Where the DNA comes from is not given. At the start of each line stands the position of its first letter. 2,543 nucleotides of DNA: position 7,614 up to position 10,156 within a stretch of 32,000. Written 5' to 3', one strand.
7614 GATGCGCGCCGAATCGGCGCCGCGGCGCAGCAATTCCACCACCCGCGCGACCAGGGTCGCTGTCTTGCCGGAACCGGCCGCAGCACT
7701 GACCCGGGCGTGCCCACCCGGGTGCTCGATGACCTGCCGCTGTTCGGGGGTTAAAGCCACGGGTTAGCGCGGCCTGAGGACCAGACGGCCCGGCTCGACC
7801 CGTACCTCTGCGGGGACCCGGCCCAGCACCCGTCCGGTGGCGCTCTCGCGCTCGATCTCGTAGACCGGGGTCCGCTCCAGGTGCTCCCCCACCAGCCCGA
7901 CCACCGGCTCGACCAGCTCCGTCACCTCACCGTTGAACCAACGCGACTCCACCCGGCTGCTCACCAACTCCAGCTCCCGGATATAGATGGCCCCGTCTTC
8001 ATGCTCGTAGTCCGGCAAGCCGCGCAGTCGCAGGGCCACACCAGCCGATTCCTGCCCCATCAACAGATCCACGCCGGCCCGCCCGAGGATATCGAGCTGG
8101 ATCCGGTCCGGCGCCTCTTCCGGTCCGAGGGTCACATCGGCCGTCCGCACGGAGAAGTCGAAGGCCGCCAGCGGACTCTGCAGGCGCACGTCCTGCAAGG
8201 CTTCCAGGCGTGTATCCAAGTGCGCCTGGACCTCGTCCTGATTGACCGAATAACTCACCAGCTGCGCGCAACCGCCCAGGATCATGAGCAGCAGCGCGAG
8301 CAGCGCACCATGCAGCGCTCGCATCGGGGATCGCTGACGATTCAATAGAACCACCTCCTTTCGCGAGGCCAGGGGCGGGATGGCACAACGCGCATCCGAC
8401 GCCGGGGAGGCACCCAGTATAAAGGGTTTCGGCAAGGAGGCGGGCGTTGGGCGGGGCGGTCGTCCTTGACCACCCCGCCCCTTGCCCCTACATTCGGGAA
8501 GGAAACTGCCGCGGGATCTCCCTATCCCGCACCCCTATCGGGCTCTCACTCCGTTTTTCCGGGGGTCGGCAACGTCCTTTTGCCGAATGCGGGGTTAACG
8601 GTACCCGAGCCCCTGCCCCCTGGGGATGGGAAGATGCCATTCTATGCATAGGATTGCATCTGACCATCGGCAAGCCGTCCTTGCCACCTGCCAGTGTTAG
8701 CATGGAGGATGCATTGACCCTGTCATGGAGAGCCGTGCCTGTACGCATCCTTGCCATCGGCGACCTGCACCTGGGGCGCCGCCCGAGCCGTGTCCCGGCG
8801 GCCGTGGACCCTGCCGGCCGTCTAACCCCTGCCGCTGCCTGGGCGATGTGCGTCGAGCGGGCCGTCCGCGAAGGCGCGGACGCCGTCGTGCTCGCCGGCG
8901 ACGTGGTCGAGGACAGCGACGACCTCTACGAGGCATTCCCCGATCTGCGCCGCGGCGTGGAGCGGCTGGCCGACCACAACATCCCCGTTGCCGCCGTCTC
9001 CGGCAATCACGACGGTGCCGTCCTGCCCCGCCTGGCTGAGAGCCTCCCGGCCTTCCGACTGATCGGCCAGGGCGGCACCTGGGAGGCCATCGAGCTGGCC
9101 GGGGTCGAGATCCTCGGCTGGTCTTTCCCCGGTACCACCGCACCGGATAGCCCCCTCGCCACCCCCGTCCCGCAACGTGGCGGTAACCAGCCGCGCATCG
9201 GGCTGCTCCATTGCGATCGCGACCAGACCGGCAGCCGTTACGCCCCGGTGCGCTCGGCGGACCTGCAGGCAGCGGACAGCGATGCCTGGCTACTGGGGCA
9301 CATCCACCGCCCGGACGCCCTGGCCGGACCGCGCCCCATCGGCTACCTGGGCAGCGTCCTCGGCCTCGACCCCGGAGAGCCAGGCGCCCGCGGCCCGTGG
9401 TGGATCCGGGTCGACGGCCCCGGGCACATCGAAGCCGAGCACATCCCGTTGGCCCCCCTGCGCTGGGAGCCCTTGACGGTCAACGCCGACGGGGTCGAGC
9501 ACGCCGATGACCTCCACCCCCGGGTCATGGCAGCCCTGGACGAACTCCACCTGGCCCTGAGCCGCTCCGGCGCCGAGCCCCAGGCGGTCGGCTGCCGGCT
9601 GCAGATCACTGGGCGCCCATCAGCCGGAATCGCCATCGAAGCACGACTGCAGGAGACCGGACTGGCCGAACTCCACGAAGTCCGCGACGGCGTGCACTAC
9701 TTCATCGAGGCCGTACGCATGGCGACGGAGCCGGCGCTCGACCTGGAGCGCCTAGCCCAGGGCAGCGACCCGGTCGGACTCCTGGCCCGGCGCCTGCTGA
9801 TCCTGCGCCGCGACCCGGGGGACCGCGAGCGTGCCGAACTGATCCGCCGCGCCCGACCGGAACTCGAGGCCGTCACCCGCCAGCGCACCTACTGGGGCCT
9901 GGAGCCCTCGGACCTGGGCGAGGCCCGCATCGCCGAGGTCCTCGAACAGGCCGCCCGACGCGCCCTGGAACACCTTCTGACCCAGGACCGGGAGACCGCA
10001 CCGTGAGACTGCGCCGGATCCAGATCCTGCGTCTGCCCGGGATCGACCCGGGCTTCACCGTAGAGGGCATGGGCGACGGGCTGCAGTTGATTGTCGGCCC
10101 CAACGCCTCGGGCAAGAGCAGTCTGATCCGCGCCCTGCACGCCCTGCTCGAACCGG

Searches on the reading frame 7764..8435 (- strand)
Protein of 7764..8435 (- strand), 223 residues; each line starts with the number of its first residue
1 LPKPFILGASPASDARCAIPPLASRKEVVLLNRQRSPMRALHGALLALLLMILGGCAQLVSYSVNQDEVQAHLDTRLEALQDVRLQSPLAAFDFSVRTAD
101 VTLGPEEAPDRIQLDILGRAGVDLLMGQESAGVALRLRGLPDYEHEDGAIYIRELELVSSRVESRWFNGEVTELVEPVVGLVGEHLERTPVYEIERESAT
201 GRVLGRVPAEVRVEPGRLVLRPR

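Call 13: search_protein_families(library=pfam, proteins=[window:7764-8435:-], max_evalue=0.00001)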
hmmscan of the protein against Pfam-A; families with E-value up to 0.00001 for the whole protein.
window:7764-8435:- (223 aa): 1 family
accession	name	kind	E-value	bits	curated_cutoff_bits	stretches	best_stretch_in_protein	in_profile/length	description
PF07273.18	DUF1439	-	2e-36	125.5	25.9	1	64-217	1-152/152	Protein of unknown function (DUF1439)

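Call 27: search_protein_families(library=padloc, proteins=[window:7764-8435:-], max_evalue=0.001)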
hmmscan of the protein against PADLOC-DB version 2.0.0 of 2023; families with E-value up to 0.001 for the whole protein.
window:7764-8435:- (223 aa): 0 families

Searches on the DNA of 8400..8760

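Call 44: search_rna_families(source=window, start=8400, end=8760, threshold=evalue, max_evalue=1, show_alignments=2)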
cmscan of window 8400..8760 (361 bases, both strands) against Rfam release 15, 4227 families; matches with E-value up to 1: 1.
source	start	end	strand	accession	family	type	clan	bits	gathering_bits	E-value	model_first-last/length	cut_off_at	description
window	8444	8536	-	RF02809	RsmW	Gene; sRNA;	CL00106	23.4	52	0.051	1-124/124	no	RsmW RNA family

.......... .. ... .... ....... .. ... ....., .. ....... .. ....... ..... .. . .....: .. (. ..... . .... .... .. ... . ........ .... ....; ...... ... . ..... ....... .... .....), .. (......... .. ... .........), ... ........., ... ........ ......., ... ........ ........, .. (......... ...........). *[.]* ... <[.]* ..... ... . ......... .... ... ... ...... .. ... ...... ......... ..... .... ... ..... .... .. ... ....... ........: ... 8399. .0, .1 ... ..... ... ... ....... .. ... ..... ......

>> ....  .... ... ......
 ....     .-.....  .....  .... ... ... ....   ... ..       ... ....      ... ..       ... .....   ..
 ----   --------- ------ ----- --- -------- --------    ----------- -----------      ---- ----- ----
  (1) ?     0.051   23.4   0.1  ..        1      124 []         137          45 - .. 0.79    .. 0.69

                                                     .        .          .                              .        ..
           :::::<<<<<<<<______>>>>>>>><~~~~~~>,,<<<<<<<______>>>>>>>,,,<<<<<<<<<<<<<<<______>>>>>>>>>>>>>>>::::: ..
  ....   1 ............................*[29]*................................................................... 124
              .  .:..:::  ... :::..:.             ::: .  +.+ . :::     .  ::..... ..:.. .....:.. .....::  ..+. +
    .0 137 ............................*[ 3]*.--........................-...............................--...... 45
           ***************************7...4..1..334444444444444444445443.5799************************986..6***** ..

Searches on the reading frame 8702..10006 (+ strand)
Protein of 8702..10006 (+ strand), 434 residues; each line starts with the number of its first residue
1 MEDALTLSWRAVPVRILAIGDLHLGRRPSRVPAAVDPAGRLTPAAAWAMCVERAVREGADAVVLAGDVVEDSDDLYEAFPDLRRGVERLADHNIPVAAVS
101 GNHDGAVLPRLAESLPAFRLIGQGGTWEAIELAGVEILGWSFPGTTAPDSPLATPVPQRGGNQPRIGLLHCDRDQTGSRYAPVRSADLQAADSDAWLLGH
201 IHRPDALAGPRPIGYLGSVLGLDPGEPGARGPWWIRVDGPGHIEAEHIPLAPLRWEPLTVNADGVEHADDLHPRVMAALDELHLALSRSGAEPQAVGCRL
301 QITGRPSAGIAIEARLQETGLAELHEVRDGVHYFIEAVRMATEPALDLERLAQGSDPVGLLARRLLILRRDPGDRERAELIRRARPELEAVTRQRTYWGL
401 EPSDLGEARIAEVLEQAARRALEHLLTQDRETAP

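Call 7: search_protein_families(library=pfam, proteins=[window:8702-10006:+], max_evalue=0.01)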
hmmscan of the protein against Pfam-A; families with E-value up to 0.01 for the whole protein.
window:8702-10006:+ (434 aa): 2 families
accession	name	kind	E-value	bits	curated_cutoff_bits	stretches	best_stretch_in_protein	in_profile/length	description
PF00149.33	Metallophos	-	1.6e-10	42.2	21.5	1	15-204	2-191/191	Calcineurin-like phosphoesterase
PF12850.12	Metallophos_2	-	6e-07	30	27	1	15-229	2-137/154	Calcineurin-like phosphoesterase superfamily domain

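Call 8: search_protein_families(library=ncbifam, proteins=[window:8702-10006:+], max_evalue=0.01)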
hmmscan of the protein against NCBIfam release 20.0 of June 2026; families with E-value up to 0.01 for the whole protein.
window:8702-10006:+ (434 aa): 8 families
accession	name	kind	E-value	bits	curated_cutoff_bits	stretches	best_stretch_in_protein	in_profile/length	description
TIGR00619.1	sbcd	subfamily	2.4e-07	30.8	77.65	1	15-106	2-88/252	exonuclease subunit SbcD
NF041030.1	Mre11_Halo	equivalog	1.4e-06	27.7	550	1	15-105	3-88/361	DNA double-strand break repair protein Mre11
NF041029.1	Mre11_Pyroc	equivalog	3.1e-05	23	600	1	19-105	6-87/438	DNA double-strand break repair protein Mre11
NF041753.2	sbcd_Staph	equivalog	0.00021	20.3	480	0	52-106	33-88/375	exonuclease subunit SbcD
NF041031.1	Mre11_Sulfo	equivalog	0.00045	19.6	500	1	45-105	26-86/374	DNA double-strand break repair protein Mre11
NF008206.2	PRK10966.1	equivalog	0.00096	18.4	450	0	50-106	31-87/380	exonuclease subunit SbcD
NF008460.0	PRK11340.1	equivalog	0.0015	18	188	1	10-107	46-126/271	phosphodiesterase YaeI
TIGR04123.1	P_estr_lig_assc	hypoth_equivalog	0.004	16.6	150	1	15-105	22-110/207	ligase-associated DNA damage response endonuclease PdeM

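Call 27: search_protein_families(library=padloc, proteins=[window:8702-10006:+], max_evalue=0.001)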
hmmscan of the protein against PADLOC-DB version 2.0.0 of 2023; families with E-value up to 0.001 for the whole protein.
window:8702-10006:+ (434 aa): 0 families

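Call 32: search_solved_structures(query=window:8702-10003:+, max_evalue=0.01)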
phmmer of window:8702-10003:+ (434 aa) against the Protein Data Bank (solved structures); distinct sequences matched with E-value up to 0.01: 4.
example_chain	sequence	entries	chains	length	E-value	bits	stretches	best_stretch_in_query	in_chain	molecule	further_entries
7dog_A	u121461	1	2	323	8.1e-06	28.3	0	48-106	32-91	Nuclease SbcCD subunit D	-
1ii7_A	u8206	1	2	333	0.0014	20.9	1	19-107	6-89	Mre11 nuclease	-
3dsc_A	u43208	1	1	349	0.0016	20.7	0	19-107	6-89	DNA double-strand break repair protein mre11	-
4hd0_A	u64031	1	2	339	0.0041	19.4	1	19-107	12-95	DNA double-strand break repair protein Mre11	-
